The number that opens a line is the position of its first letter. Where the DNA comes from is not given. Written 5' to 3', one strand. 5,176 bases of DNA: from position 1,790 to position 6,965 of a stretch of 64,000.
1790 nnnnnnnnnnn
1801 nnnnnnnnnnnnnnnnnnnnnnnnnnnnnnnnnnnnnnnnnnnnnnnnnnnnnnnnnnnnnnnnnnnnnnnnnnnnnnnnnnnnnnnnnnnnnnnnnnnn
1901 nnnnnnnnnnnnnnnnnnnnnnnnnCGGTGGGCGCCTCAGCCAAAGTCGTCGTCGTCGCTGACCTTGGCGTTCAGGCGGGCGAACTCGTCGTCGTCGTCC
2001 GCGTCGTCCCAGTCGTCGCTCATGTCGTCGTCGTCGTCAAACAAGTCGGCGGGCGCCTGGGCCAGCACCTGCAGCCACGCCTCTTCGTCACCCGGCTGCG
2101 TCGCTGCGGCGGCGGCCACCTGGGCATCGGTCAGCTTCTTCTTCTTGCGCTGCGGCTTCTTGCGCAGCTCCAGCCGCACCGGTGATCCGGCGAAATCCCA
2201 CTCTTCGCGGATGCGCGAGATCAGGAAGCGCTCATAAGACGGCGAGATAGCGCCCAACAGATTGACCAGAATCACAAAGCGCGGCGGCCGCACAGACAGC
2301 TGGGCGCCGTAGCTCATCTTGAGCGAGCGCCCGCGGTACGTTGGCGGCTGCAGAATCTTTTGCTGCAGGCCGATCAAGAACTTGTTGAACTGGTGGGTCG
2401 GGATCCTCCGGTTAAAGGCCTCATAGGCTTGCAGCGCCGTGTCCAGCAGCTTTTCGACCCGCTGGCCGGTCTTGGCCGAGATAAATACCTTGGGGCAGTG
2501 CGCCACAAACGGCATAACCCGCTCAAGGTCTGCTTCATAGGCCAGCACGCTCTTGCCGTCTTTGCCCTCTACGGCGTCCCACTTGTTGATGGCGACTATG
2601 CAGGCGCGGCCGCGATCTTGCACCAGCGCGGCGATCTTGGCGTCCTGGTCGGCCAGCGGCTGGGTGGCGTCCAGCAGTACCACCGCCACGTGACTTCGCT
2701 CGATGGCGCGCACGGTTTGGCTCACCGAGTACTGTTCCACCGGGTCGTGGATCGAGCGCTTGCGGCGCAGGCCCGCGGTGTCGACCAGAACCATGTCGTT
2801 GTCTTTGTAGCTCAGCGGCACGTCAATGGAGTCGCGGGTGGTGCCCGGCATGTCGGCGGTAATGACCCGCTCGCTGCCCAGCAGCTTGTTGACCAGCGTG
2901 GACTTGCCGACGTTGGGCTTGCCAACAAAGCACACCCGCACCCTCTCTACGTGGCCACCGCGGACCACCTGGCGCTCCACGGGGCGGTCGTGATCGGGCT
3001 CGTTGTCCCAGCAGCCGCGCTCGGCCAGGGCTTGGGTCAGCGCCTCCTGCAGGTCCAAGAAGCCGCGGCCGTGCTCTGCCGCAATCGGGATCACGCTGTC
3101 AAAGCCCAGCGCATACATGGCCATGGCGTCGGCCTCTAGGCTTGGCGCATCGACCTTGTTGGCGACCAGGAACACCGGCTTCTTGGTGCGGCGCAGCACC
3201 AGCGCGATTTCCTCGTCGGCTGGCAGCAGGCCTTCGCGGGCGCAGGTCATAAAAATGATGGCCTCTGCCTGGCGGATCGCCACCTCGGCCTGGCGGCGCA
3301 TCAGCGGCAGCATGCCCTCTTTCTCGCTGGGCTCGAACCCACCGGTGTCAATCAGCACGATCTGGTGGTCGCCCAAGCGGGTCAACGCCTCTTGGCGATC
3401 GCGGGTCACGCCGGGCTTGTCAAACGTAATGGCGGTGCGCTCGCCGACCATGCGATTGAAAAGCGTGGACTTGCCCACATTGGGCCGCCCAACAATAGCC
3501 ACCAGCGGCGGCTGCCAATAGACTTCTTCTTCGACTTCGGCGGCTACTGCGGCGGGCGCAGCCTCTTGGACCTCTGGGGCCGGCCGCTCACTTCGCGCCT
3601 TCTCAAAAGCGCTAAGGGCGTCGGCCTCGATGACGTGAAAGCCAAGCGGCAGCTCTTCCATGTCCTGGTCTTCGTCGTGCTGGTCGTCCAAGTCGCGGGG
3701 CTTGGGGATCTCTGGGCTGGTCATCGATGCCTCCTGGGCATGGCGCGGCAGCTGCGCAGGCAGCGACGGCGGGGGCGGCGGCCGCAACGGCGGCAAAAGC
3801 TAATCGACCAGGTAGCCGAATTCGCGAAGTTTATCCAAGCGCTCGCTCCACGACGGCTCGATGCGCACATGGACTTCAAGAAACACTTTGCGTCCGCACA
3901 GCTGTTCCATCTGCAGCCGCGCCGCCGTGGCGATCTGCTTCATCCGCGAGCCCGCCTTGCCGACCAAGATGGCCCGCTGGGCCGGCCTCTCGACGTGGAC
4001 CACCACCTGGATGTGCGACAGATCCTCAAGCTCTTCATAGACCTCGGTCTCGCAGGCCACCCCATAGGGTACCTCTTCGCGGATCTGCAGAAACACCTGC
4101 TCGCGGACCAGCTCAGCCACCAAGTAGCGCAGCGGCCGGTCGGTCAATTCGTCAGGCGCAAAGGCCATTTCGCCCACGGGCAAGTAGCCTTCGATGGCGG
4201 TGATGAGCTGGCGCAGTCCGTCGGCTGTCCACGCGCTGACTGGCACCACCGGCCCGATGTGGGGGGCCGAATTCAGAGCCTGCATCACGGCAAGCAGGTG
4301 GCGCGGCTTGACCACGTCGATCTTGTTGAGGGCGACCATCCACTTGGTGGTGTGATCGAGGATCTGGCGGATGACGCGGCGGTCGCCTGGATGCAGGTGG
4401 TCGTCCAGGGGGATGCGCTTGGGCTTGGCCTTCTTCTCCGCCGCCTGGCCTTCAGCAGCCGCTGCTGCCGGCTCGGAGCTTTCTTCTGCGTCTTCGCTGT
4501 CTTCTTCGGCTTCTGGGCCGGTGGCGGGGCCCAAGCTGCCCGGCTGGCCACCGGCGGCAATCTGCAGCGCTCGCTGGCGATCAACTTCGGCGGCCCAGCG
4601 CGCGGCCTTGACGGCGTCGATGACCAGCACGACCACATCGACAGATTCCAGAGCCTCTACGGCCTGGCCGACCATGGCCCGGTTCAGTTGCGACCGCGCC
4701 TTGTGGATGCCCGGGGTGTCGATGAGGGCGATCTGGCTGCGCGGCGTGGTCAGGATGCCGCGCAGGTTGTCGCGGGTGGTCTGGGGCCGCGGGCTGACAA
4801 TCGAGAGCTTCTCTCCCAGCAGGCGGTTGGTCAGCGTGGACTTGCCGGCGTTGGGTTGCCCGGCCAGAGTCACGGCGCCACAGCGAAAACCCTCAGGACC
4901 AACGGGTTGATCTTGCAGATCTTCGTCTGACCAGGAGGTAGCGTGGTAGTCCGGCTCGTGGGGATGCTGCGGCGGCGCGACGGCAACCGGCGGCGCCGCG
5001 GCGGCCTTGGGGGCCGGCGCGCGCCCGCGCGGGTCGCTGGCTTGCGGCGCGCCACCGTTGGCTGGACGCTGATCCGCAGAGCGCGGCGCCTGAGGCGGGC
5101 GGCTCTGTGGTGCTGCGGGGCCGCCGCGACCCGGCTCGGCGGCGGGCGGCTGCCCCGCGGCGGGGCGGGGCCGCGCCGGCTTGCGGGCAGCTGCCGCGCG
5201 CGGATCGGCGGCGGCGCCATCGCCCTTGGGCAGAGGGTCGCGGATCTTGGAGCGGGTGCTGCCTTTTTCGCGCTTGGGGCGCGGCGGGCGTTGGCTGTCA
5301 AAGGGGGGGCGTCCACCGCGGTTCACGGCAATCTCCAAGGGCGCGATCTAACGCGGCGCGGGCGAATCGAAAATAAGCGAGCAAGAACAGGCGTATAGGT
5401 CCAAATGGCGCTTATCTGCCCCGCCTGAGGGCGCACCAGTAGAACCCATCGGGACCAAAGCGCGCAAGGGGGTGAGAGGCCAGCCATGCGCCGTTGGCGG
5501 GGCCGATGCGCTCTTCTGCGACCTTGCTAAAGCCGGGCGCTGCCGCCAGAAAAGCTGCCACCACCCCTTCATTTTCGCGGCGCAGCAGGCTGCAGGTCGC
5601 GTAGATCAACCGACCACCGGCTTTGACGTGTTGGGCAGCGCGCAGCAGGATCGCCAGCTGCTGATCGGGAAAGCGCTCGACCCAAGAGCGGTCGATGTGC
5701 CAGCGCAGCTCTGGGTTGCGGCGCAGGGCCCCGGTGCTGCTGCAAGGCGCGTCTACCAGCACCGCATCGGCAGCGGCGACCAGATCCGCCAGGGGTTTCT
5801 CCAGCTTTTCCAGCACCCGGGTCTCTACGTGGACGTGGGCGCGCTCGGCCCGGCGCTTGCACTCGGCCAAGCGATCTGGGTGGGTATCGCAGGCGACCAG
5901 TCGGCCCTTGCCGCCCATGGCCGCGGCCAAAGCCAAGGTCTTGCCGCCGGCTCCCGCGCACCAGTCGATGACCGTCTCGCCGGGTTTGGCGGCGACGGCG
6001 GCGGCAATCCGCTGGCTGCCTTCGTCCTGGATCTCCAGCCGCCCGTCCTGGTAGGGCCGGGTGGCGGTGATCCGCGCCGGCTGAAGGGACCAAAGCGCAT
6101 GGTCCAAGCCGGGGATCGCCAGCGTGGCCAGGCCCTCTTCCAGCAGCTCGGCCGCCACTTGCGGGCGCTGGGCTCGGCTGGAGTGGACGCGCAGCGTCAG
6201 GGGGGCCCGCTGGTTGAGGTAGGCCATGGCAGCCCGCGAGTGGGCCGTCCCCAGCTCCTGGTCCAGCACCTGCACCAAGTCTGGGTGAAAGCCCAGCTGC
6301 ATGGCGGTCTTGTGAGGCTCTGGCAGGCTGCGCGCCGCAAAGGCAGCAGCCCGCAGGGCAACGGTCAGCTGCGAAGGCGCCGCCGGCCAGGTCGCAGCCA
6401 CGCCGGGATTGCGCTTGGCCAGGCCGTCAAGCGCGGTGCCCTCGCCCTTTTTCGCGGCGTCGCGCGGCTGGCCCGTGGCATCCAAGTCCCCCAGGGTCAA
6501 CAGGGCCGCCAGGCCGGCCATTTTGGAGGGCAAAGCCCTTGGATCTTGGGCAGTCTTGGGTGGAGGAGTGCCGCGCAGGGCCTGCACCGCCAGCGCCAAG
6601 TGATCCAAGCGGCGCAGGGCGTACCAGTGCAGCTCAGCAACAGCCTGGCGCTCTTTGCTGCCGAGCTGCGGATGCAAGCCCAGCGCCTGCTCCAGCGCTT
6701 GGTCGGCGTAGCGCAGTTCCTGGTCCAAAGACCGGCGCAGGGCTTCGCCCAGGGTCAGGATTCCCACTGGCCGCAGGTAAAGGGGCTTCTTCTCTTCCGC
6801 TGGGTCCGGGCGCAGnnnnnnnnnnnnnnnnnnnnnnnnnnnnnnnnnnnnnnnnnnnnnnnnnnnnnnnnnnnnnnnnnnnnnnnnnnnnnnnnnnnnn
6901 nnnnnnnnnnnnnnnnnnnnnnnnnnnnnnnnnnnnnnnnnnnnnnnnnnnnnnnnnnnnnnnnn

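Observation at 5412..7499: Single ORF fusing a Ham1/RdgB non-canonical NTP pyrophosphatase to an RsmB/Sun 16S rRNA m5C methyltransferase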

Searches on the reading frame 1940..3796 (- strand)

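Call 12: search_protein_families(library=pfam, proteins=[window:1940-3796:-], max_evalue=1)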
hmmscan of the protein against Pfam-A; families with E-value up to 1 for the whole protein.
window:1940-3796:- (619 aa): 37 families (the best 25 are shown)
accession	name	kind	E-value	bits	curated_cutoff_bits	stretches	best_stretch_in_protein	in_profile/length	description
PF01926.29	MMR_HSR1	-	3.4e-55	185.4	21.9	2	287-405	1-113/113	50S ribosome-binding GTPase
PF02421.24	FeoB_N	-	7.6e-24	84.4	27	2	287-452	2-154/156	Ferrous iron transport protein B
PF14714.11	KH_dom-like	-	5.6e-21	75.1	27.3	1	464-545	1-81/81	KH-domain-like of EngA bacterial GTPase enzymes, C-terminal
PF00009.33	GTP_EFTU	-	1.4e-20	74.1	26.5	2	286-457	4-185/188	Elongation factor Tu GTP binding domain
PF00350.29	Dynamin_N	-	4.5e-14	53.2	27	3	328-405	96-167/168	Dynamin family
PF03193.22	RsgA_GTPase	-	9.2e-10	39.1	30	2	287-344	108-169/174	RsgA GTPase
PF04548.22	AIG1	-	5.7e-08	32.8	27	2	287-394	2-109/212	AIG1 family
PF08477.19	Roc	-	2.6e-07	31.3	27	2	287-351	1-74/119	Ras of Complex, Roc, domain of DAPkinase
PF00071.28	Ras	-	8.3e-05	22.7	21.6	1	288-351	2-66/162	Ras family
PF09439.16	SRPRB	-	0.00031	20.6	25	0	97-155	4-57/178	Signal recognition particle receptor beta subunit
PF16897.10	MMR_HSR1_Xtn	-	0.00045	20.6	35.2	0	206-257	56-104/106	C-terminal region of MMR_HSR1 domain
PF00005.33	ABC_tran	-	0.00076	20.5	25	1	98-124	13-43/137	ABC transporter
PF13401.12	AAA_22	-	0.00095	19.9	27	0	289-381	9-96/130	AAA domain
PF13479.12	AAA_24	-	0.0011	19.2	27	0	286-315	3-29/195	AAA domain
PF00910.28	RNA_helicase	-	0.0012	19.7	21.5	1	288-342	1-59/105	RNA helicase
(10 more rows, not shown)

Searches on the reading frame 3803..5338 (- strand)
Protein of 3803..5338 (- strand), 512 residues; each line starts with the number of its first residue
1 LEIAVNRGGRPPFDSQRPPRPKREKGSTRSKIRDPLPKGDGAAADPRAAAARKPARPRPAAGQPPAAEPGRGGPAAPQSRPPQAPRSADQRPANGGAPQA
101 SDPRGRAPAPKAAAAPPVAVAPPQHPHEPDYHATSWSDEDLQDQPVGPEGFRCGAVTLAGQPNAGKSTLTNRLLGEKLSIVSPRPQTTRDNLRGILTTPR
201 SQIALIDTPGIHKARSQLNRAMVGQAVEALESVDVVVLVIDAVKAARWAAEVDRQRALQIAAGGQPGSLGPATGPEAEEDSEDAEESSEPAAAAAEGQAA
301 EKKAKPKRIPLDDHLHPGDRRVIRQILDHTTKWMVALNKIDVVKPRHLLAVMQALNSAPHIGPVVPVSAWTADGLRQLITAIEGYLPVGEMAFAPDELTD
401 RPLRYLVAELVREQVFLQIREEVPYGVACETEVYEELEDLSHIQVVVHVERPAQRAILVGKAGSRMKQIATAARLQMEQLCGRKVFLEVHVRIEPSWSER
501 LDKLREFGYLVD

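Call 12: search_protein_families(library=pfam, proteins=[window:3803-5338:-], max_evalue=1)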
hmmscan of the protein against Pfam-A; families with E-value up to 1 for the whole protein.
window:3803-5338:- (512 aa): 14 families
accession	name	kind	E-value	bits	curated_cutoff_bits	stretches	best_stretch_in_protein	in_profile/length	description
PF01926.29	MMR_HSR1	-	9.7e-23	80.9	21.9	1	156-245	2-86/113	50S ribosome-binding GTPase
PF02421.24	FeoB_N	-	2.8e-16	59.9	27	2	156-247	3-93/156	Ferrous iron transport protein B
PF00009.33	GTP_EFTU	-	5.1e-12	46.2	26.5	2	318-387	109-187/188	Elongation factor Tu GTP binding domain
PF07650.23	KH_2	-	8.5e-11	42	22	1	423-497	2-77/78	KH domain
PF00350.29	Dynamin_N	-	2.6e-07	31.3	27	2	158-189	3-34/168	Dynamin family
PF03193.22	RsgA_GTPase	-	1.1e-06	29.1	30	1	155-213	108-170/174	RsgA GTPase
PF04548.22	AIG1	-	0.00022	21.1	27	1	157-243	4-94/212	AIG1 family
PF09439.16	SRPRB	-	0.0012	18.7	25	1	155-243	5-83/178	Signal recognition particle receptor beta subunit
PF10662.15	PduV-EutP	-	0.0047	17.2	21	1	156-246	4-77/143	Ethanolamine utilisation - propanediol utilisation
PF13401.12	AAA_22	-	0.028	15.2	27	1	152-241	4-91/130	AAA domain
PF03308.22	MeaB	-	0.029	13.8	23.1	0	152-174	32-54/273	Methylmalonyl Co-A mutase-associated GTPase MeaB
PF13007.12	LZ_Tnp_IS66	-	0.082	14.1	22.9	1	287-316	34-67/71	Transposase C of IS166 homeodomain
PF13481.12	AAA_25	-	0.1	12.6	27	0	155-171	35-51/195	AAA domain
PF02492.25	cobW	-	0.13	12.2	20.7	0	191-251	73-128/180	CobW/HypB/UreG, nucleotide-binding domain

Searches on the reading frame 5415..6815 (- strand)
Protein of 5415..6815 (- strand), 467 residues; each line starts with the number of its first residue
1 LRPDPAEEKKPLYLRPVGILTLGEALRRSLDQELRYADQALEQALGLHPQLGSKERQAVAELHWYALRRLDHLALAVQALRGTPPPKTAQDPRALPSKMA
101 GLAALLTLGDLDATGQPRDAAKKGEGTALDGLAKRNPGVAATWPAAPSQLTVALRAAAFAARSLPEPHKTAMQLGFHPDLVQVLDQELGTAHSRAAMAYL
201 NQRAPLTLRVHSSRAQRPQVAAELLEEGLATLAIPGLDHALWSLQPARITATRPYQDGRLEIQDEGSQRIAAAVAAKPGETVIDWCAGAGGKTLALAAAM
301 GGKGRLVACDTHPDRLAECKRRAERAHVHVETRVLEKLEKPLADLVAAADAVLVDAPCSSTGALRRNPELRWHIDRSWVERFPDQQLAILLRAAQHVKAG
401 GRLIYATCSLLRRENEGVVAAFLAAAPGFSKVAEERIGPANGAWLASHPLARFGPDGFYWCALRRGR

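Call 35: search_protein_families(library=ncbifam, proteins=[window:5415-6815:-], max_evalue=1e-20)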
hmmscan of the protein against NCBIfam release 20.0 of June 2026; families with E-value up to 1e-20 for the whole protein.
window:5415-6815:- (467 aa): 7 families
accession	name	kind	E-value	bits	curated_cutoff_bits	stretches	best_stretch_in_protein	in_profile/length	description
NF011493.0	PRK14901.1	equivalog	2.6e-61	207.8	540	1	32-465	18-445/447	16S rRNA (cytosine(967)-C(5))-methyltransferase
NF011494.0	PRK14902.1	equivalog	9.7e-56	189.4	319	1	169-465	142-442/444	16S rRNA (cytosine(967)-C(5))-methyltransferase RsmB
TIGR00563.1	rsmB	equivalog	3.2e-52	178.1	269.05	1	152-465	119-435/437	16S rRNA (cytosine(967)-C(5))-methyltransferase RsmB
NF008149.0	PRK10901.1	equivalog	6.9e-49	167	375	1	39-465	27-432/434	16S rRNA (cytosine(967)-C(5))-methyltransferase RsmB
NF041567.1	mtaseRsmF_Thermus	equivalog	8.3e-31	107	690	1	247-439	61-251/443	16S rRNA (cytosine(1407)-C(5))-methyltransferase RsmF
TIGR00446.1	nop2p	subfamily_domain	7.3e-30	104.1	210.45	1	212-426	5-218/264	NOL1/NOP2/sun family putative RNA methylase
NF011495.0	PRK14903.1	equivalog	1.3e-29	103.3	503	1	164-424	122-383/431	16S rRNA (cytosine(967)-C(5))-methyltransferase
